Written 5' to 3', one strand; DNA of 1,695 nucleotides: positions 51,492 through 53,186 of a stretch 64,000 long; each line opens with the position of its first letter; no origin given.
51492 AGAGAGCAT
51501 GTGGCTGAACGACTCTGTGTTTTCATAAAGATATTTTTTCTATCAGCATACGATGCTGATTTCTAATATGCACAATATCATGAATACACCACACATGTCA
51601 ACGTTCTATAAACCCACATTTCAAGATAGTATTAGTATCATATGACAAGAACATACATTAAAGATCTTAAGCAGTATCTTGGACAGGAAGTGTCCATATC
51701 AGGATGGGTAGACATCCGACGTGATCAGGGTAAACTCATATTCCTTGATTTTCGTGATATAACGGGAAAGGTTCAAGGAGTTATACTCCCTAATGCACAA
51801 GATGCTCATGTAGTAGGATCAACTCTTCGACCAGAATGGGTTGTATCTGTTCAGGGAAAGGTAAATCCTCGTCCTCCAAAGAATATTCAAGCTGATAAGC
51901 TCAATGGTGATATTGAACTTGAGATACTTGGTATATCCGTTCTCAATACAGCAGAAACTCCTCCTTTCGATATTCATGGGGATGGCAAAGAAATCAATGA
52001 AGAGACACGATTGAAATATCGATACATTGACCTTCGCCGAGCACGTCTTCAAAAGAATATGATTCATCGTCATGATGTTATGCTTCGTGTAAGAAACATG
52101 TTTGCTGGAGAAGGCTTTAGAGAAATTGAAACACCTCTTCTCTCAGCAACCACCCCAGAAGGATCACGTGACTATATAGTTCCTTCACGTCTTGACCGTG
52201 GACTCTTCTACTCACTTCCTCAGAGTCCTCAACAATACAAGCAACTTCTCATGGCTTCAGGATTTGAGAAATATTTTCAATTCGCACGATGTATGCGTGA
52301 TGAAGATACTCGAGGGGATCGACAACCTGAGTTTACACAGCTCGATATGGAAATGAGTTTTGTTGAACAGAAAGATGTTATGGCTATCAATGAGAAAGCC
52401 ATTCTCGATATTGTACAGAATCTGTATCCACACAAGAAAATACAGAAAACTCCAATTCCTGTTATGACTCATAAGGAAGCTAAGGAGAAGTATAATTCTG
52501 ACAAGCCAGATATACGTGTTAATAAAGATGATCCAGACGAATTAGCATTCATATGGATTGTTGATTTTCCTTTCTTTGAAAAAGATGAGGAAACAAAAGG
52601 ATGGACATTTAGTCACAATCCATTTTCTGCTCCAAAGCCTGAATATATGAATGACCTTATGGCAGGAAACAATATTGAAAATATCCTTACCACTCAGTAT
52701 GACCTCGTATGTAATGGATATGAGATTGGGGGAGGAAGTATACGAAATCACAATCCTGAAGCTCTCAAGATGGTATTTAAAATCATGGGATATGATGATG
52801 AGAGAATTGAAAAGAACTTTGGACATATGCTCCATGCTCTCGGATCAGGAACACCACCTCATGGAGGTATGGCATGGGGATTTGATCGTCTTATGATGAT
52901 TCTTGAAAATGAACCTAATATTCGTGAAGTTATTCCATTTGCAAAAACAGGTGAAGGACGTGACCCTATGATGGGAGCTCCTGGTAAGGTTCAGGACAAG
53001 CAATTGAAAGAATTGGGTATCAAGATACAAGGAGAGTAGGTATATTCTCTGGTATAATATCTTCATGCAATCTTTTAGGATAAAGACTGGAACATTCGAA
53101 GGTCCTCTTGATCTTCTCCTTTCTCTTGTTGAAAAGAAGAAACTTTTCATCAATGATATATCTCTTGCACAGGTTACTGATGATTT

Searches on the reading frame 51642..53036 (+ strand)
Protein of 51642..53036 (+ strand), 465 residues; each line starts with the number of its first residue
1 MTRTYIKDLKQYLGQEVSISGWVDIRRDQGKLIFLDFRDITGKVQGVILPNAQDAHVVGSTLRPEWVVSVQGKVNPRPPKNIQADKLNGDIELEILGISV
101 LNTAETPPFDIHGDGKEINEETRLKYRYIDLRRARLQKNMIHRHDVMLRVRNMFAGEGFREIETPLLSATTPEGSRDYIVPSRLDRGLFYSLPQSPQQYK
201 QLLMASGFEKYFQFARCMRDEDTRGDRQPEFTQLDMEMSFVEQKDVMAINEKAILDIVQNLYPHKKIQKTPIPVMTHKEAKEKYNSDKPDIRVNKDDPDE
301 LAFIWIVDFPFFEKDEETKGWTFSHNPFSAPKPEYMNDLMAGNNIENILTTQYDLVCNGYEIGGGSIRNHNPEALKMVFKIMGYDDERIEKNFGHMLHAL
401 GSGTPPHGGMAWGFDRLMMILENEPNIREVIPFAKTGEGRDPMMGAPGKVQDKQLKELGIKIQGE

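Call 33: search_protein_families(library=pfam, proteins=[window:51642-53036:+], max_evalue=0.00001)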
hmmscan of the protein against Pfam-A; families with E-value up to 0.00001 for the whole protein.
window:51642-53036:+ (465 aa): 2 families
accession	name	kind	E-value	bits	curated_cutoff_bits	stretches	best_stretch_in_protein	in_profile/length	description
PF00152.25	tRNA-synt_2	-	5.8e-107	357.7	25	1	119-436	1-307/308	tRNA synthetases class II (D, K and N)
PF01336.31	tRNA_anti-codon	-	8.7e-12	45.3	27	1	17-95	1-69/75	OB-fold nucleic acid binding domain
